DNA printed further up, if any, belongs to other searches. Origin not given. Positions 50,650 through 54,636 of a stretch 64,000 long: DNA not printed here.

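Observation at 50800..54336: SauUSI-type PLD-helicase-DUF3427 restriction architecture with an N-terminal histidine-triad (HIT) domain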

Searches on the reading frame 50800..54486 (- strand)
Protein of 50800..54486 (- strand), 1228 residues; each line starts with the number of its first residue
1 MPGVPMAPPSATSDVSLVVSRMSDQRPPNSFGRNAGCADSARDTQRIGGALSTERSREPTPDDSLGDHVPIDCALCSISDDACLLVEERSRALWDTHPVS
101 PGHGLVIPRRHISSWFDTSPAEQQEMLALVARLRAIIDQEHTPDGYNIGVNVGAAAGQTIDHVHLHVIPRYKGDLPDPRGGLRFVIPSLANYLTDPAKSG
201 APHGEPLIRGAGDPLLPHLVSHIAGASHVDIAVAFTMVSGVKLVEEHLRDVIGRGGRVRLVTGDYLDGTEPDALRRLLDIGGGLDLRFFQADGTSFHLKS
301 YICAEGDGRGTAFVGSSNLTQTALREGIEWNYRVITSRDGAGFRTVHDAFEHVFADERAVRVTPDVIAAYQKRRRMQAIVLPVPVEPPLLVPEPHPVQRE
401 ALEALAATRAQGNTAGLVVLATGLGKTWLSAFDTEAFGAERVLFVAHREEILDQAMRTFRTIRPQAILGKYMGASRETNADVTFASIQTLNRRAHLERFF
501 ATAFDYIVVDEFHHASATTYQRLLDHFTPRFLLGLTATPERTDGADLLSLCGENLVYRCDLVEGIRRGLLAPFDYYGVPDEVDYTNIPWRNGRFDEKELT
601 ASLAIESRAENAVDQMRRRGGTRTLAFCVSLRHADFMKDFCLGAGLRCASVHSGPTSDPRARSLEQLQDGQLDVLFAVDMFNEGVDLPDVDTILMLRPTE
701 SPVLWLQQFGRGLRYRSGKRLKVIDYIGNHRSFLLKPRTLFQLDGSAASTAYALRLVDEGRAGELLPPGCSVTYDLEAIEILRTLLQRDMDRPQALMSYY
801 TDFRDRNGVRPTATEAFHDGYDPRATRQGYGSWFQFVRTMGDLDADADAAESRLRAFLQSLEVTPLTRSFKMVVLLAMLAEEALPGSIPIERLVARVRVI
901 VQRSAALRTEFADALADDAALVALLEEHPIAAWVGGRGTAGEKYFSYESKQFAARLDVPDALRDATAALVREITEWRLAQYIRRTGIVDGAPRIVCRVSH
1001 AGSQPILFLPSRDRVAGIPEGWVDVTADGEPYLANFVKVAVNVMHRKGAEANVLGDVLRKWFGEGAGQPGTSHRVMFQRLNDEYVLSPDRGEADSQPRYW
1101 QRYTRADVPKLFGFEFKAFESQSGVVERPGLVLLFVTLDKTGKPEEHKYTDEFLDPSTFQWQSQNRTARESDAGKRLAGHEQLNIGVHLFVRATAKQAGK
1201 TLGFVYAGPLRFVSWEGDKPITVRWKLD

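Call 4: search_protein_families(library=pfam, proteins=[window:50800-54486:-], max_evalue=0.1)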
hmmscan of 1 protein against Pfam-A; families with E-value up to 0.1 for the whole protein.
window:50800-54486:- (1228 aa): 8 families
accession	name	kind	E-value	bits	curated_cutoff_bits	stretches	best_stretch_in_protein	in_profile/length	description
PF04851.21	ResIII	-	9.5e-38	130.1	22.5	1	393-541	3-164/164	Type III restriction enzyme, res subunit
PF01230.28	HIT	-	7.8e-23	81.4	21.5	1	83-172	8-97/98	HIT domain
PF11907.13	DUF3427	-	1e-20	74.6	27.7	1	1099-1227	129-267/280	Domain of unknown function (DUF3427)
PF00271.37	Helicase_C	-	8.8e-14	52.1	23.5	1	615-715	9-109/110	Helicase conserved C-terminal domain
PF11969.13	DcpS_C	-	3.1e-08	34.5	24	1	87-168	20-100/114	Scavenger mRNA decapping enzyme C-term binding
PF00270.35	DEAD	-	6.1e-06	26.5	26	1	396-541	2-162/167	DEAD/DEAH box helicase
PF13091.12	PLDc_2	-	7.3e-06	26.3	27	1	225-334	7-115/132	PLD-like domain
PF18766.7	SWI2_SNF2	-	1.2e-05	25.5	26.7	1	404-546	9-162/221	SWI2/SNF2 ATPase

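Call 5: search_protein_families(library=padloc, proteins=[window:50800-54486:-], max_evalue=0.01)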
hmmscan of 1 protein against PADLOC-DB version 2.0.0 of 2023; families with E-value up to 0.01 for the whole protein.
window:50800-54486:- (1228 aa): 21 families
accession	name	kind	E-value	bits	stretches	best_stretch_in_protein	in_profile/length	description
PDLC03659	mREase_IV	-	1.3e-118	395.3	2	219-773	40-608/945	Type IV methyl-directed restriction enzyme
PDLC03658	mREase_IV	-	1.1e-75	253.1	2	226-741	51-572/953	Type IV methyl-directed restriction enzyme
PDLC02707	PbeA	-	2.3e-28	97.2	2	293-578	134-455/672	PbeA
PDLC02704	PbeA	-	3.2e-24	83.4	3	644-727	560-644/682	PbeA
PDLC03049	REase_I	-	5e-18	62.5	1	397-597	171-380/807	Type I restriction enzyme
PDLC03047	REase_I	-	1.4e-14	50.9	2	397-550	347-502/1107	Type I restriction enzyme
PDLC02703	PbeA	-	4.8e-14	49.9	1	283-581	122-449/626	PbeA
PDLC02706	PbeA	-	2.7e-13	47.4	2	659-724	603-668/722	PbeA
PDLC02705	PbeA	-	7.4e-12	42.2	1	620-727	524-633/691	PbeA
PDLC00441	ThsC2|ThsC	-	1.1e-11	42.8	1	102-168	47-113/148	HIT family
PDLC02870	DpdF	-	3.5e-07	27.1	1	612-713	217-318/534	DpdF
PDLC01439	typeIV_DinG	-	3.6e-05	20.6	1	605-690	391-472/575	CAS-IV-A; associated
PDLC02864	DpdF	-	0.00012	19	1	608-712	220-325/610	DpdF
PDLC03597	REase_MTase_IIG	-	0.00018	17.1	1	674-721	554-601/1646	Type IIG restriction enzyme-methyltransferase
PDLC03648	REase_III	-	0.00021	17.5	1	650-723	288-362/871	Type III restriction enzyme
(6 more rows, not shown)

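Call 6: search_protein_families(library=ncbifam, proteins=[window:50800-54486:-], max_evalue=0.01)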
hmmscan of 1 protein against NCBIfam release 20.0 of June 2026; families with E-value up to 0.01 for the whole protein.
window:50800-54486:- (1228 aa): 15 families
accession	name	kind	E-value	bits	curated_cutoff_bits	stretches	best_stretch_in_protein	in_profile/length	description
NF053632.1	heli_RadD_YejH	equivalog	8e-28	97.1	720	1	396-731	5-359/573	DNA repair helicase RadD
NF046051.1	restrict_EcoAI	equivalog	9.6e-28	97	550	1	398-733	162-535/768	EcoAI/FtnUII family type I restriction enzme subunit R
NF052622.1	ATPAdlTfActino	equivalog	3.6e-17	62.4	290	1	77-174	46-146/176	ATP adenylyltransferase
TIGR04095.1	dnd_restrict_1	equivalog_domain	6.9e-16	58.3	600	2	646-727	314-396/451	DNA phosphorothioation system restriction enzyme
NF045834.1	M_plasma_HinT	exception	3.1e-12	47.2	130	1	89-170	20-101/102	histidine triad protein HinT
NF010337.0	PRK13766.1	equivalog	2.6e-11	42.4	610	2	402-540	21-174/781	Hef nuclease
NF045503.1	repair_heli_XPB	equivalog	1.7e-10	40.1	610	1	397-578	187-375/548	DNA repair helicase XPB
NF003673.1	PRK05298.1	equivalog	4.2e-09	35.3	743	1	617-699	439-521/653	excinuclease ABC subunit UvrB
NF008521.0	PRK11448.1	equivalog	8.1e-09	34.1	729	1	397-514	417-551/1123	type I restriction-modification system endonuclease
TIGR00631.1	uvrb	equivalog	8.2e-08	30.9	750.1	1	617-697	439-519/658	excinuclease ABC subunit UvrB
NF007965.0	PRK10687.1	equivalog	7.2e-07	29.3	206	1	88-168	24-105/119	purine nucleoside phosphoramidase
NF008394.0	PRK11192.1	equivalog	3.4e-05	22.8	507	1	617-735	243-359/441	ATP-dependent RNA helicase SrmB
TIGR00348.1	hsdR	subfamily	8e-05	21.3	284.55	1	404-584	258-456/674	HsdR family type I site-specific deoxyribonuclease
NF041063.1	DpdF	equivalog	0.0025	16.5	550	0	646-694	402-451/813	protein DpdF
NF053711.1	RNA_heli_RhlE1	exception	0.0034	16.2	750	1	612-695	235-318/434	RNA helicase RhlE1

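Call 10: find_homologous_proteins(query=window:50800-54336:-, max_evalue=1e-10)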
Query window:50800-54336:- (1178 aa): 7975 proteins with E <= 1e-10 among 8000 candidates; the best 120 are listed.
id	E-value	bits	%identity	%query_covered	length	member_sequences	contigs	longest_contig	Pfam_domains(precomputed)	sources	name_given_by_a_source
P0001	0.0e+0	1932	76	93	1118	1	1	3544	PF00270.36,PF01230.30,PF13091.13,PF11907.14,PF00271.38,PF04851.22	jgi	jgi:superfamily II DNA or RNA helicase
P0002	0.0e+0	1802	67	98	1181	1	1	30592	PF11969.14,PF00270.36,PF01230.30,PF13091.13,PF11907.14,PF00271.38,PF04851.22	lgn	-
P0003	0.0e+0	1759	67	97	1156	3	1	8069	PF11969.14,PF00270.36,PF01230.30,PF13091.13,PF11907.14,PF00271.38,PF04851.22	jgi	jgi:superfamily II DNA or RNA helicase/diadenosine tetraphosphate (Ap4A) HIT family hydrolase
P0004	0.0e+0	1753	66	98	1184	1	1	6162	PF11969.14,PF00270.36,PF01230.30,PF13091.13,PF11907.14,PF00271.38,PF04851.22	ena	-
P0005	0.0e+0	1749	66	98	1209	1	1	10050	PF11969.14,PF00270.36,PF01230.30,PF13091.13,PF11907.14,PF00271.38,PF04851.22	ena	-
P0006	0.0e+0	1746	65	98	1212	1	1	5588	PF11969.14,PF00270.36,PF01230.30,PF13091.13,PF11907.14,PF00271.38,PF04851.22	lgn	-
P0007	0.0e+0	1743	67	98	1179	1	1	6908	PF11969.14,PF00270.36,PF01230.30,PF13091.13,PF11907.14,PF00271.38,PF04851.22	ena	-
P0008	0.0e+0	1739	65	98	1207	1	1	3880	PF11969.14,PF00270.36,PF01230.30,PF13091.13,PF11907.14,PF00271.38,PF04851.22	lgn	-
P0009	0.0e+0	1722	66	98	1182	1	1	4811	PF11969.14,PF00270.36,PF01230.30,PF13091.13,PF11907.14,PF00271.38,PF04851.22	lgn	-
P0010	0.0e+0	1710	68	95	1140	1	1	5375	PF00270.36,PF01230.30,PF13091.13,PF11907.14,PF00271.38,PF04851.22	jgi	jgi:superfamily II DNA or RNA helicase/HKD family nuclease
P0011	0.0e+0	1699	65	98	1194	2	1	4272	PF11969.14,PF00270.36,PF01230.30,PF13091.13,PF11907.14,PF00271.38,PF04851.22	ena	-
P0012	0.0e+0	1689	64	98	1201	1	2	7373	PF11969.14,PF00270.36,PF01230.30,PF13091.13,PF11907.14,PF18766.8,PF00271.38,PF04851.22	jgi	jgi:superfamily II DNA or RNA helicase/HKD family nuclease/diadenosine tetraphosphate (Ap4A) HIT fam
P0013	0.0e+0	1683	65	97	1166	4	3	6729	PF11969.14,PF00270.36,PF01230.30,PF13091.13,PF11907.14,PF00271.38,PF04851.22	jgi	jgi:superfamily II DNA or RNA helicase/HKD family nuclease/diadenosine tetraphosphate (Ap4A) HIT fam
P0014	0.0e+0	1675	65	98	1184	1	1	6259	PF11969.14,PF00270.36,PF01230.30,PF11907.14,PF00271.38,PF04851.22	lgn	-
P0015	0.0e+0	1668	63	98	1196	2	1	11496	PF00270.36,PF01230.30,PF13091.13,PF11907.14,PF00271.38,PF04851.22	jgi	jgi:superfamily II DNA or RNA helicase/diadenosine tetraphosphate (Ap4A) HIT family hydrolase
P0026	0.0e+0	1605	65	94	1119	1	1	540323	PF00270.36,PF01230.30,PF13091.13,PF11907.14,PF00271.38,PF04851.22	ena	-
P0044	0.0e+0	1512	59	98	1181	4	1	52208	PF00270.36,PF01230.30,PF13091.13,PF11907.14,PF00271.38,PF04851.22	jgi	-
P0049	0.0e+0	1499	59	99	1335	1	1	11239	PF00270.36,PF01230.30,PF10263.16,PF13091.13,PF11907.14,PF00271.38,PF04851.22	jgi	jgi:superfamily II DNA or RNA helicase/diadenosine tetraphosphate (Ap4A) HIT family hydrolase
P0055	0.0e+0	1487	59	98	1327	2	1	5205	PF00270.36,PF01230.30,PF10263.16,PF13091.13,PF11907.14,PF00271.38,PF04851.22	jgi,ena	-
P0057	0.0e+0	1483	58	98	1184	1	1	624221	PF11969.14,PF00270.36,PF01230.30,PF11907.14,PF00271.38,PF04851.22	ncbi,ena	-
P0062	0.0e+0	1474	57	98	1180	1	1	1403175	PF11969.14,PF00270.36,PF01230.30,PF13091.13,PF11907.14,PF00271.38,PF04851.22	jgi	jgi:superfamily II DNA or RNA helicase/diadenosine tetraphosphate (Ap4A) HIT family hydrolase/HKD fa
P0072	0.0e+0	1442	57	98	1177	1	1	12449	PF11969.14,PF00270.36,PF01230.30,PF13091.13,PF11907.14,PF00271.38,PF04851.22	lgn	-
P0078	0.0e+0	1428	56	98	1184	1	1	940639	PF11969.14,PF00270.36,PF01230.30,PF13091.13,PF11907.14,PF18766.8,PF00271.38,PF04851.22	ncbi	ncbi:MAG: DUF3427 domain-containing protein [Gemmatimonadota bacterium]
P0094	0.0e+0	1398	55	98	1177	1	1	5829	PF11969.14,PF01230.30,PF13091.13,PF11907.14,PF00271.38,PF04851.22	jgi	jgi:superfamily II DNA or RNA helicase/HKD family nuclease/diadenosine tetraphosphate (Ap4A) HIT fam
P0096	0.0e+0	1396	56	97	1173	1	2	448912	PF11969.14,PF00270.36,PF01230.30,PF13091.13,PF11907.14,PF00271.38,PF04851.22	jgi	jgi:superfamily II DNA or RNA helicase/HKD family nuclease/diadenosine tetraphosphate (Ap4A) HIT fam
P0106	0.0e+0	1380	55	98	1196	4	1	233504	PF11969.14,PF00270.36,PF01230.30,PF13091.13,PF11907.14,PF00271.38,PF04851.22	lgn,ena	-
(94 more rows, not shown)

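Call 16: search_solved_structures(query=window:50800-54336:-, max_evalue=0.001)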
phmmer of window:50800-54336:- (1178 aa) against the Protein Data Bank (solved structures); distinct sequences matched with E-value up to 0.001: 90 (the best 60 are shown).
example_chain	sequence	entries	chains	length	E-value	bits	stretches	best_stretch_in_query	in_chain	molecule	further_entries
7clg_A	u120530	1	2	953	1.6e-82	280.8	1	157-832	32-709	Putative helicase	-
6jde_B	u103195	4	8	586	8e-23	83.1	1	345-682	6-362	Putative DNA repair helicase RadD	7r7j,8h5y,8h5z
3h1t_A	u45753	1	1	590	3.7e-21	77.6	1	348-680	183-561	Type I site-specific restriction-modification system, R (Restriction) subunit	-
6af2_A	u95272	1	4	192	1e-15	59.6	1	30-126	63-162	HIT domain-containing protein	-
3wo5_A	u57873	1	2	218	1.7e-15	58.8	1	25-126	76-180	AP-4-A phosphorylase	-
3ano_A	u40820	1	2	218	4.4e-15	57.5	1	25-126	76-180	AP-4-A phosphorylase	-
2eo4_A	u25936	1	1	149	5.6e-15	57.1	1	34-127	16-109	150aa long hypothetical histidine triad nucleotide-binding protein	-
3o0m_A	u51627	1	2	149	2e-14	55.3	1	22-125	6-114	HIT family protein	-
3imi_A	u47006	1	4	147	1e-13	53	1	17-122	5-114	HIT family protein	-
9uch_A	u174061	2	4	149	4.4e-12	47.6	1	33-125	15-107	Bis(5'-adenosyl)-triphosphatase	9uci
6p4f_A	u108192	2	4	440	6.6e-12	47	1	361-511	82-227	DNA-dependent ATPase XPBII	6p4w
3oj7_A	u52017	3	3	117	7.4e-12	46.8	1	23-119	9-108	Putative histidine triad family protein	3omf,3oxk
5tnu_A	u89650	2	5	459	7.7e-12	46.8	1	361-511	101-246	DNA-dependent ATPase XPBII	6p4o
1fhi_A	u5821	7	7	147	1.5e-11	45.8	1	33-125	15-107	FRAGILE HISTIDINE TRIAD PROTEIN | FRAGILE HISTIDINE PROTEIN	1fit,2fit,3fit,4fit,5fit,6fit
1y23_A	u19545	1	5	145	2.6e-11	45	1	22-124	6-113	Histidine triad protein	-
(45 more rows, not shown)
